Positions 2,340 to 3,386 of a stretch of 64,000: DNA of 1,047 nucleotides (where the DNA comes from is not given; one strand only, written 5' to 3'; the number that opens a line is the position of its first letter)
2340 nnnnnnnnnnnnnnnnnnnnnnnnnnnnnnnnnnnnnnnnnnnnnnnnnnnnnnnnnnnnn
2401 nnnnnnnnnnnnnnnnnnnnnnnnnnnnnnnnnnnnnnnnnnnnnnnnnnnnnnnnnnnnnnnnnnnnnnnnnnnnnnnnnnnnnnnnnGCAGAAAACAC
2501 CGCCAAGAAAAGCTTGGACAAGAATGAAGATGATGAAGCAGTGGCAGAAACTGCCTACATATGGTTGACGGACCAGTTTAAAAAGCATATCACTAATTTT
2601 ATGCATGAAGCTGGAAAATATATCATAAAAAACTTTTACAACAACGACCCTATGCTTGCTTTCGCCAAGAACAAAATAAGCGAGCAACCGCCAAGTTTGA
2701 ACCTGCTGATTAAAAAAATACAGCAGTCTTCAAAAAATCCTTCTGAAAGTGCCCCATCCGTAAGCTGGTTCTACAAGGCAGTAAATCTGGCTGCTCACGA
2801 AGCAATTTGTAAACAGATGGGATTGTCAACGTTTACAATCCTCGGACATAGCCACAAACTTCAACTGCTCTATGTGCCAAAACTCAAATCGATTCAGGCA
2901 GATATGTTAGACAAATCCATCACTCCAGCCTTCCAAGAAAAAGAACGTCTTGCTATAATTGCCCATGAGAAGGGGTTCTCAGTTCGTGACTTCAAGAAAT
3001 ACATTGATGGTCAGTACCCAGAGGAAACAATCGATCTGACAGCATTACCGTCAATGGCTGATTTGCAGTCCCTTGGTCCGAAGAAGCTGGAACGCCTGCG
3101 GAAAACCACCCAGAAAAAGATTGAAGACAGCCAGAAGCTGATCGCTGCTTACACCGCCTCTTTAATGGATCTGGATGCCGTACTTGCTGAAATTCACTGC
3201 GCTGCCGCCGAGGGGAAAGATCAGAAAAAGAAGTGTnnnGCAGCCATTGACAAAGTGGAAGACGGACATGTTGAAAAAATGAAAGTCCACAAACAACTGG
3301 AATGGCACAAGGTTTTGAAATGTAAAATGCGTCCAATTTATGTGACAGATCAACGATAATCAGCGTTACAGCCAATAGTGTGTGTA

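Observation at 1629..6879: Unclassified two-gene cargo module: hydrolase-fold/ParB-HTH-like protein plus Zn-ribbon XPD/DinG-like Fe-S helicase with wHTH (candidate novel defence or anti-MGE system)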

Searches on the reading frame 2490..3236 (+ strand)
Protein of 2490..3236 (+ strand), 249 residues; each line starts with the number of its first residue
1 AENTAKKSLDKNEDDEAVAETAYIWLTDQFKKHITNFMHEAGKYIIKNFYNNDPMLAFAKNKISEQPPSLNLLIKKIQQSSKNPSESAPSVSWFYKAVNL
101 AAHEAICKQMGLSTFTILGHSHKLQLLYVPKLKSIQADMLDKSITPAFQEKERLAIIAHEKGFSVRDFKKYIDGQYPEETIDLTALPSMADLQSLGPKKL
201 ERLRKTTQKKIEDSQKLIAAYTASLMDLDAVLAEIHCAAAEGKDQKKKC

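Call 48: search_protein_families(library=pfam, alignment_id=A3, max_evalue=0.01)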
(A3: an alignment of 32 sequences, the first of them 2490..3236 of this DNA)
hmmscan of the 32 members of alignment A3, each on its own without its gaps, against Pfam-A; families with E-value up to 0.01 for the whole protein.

A. member 1, window:2490-3236:+ (249 aa): 0 families

B. families by the number of members that match (of 32 scanned): 12 families
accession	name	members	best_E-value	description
PF04055.27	Radical_SAM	19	2.3e-10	Radical SAM superfamily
PF08902.16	DUF1848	4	3.3e-82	Domain of unknown function (DUF1848)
PF20903.3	SPL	4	0.0018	Spore photoproduct lyase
PF21664.2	TBPIP_C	2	0.003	TBP-interacting protein, C-terminal domain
PF04343.18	DUF488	1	4.6e-24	Domain of unknown function DUF488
PF13177.12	DNA_pol3_delta2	1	4.5e-23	DNA polymerase III, delta subunit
PF00004.35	AAA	1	2.7e-09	ATPase family associated with various cellular activities (AAA)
PF05496.18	RuvB_N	1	1.8e-05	Holliday junction DNA helicase RuvB P-loop domain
PF21960.2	RCF1-5-like_lid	1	0.00079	RCF1/5-like, AAA+ ATPase lid domain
PF00931.28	NB-ARC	1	0.002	NB-ARC domain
PF24883.2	NPHP3_N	1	0.0032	Nephrocystin 3, N-terminal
PF19955.5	EAD1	1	0.0059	Effector-associated domain 1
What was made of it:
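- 2520..3236 (+): Gene 1 C-domain (aa 298-536): unclassified helical domain. In relatives it also occurs without the hydrolase domain and is fused to Radical_SAM/SPL, DUF1848, DUF488 or a clamp-loader-like AAA+ domain. Pfam on 32 members: Radical_SAM 19, DUF1848 4, SPL 4, DUF488 1, DNA_pol3_delta2/AAA 1 (call 48).
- Its C-domain is fused to Radical_SAM/DUF1848 in 23 of 32 relatives, and to a clamp-loader-like AAA+ domain once (call 48). Radical-SAM fusions that score against spore-photoproduct-lyase models (call 48).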

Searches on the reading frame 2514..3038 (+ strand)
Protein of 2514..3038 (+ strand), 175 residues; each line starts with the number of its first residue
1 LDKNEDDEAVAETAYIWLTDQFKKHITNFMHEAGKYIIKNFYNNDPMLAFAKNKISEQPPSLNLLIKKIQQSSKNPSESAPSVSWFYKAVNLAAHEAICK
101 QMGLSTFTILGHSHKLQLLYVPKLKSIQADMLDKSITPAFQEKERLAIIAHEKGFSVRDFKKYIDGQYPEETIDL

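Call 89: search_solved_structures(query=A5, max_evalue=10, show_alignments=3)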
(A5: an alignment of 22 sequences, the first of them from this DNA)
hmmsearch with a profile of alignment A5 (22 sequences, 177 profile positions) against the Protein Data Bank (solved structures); distinct sequences matched with E-value up to 10: 0.
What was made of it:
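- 2520..3236 (+): No PDB sequence match for a C-domain profile (call 89).
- On ParB: No PDB sequence match with a C-domain profile at E <= 10 (call 89).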
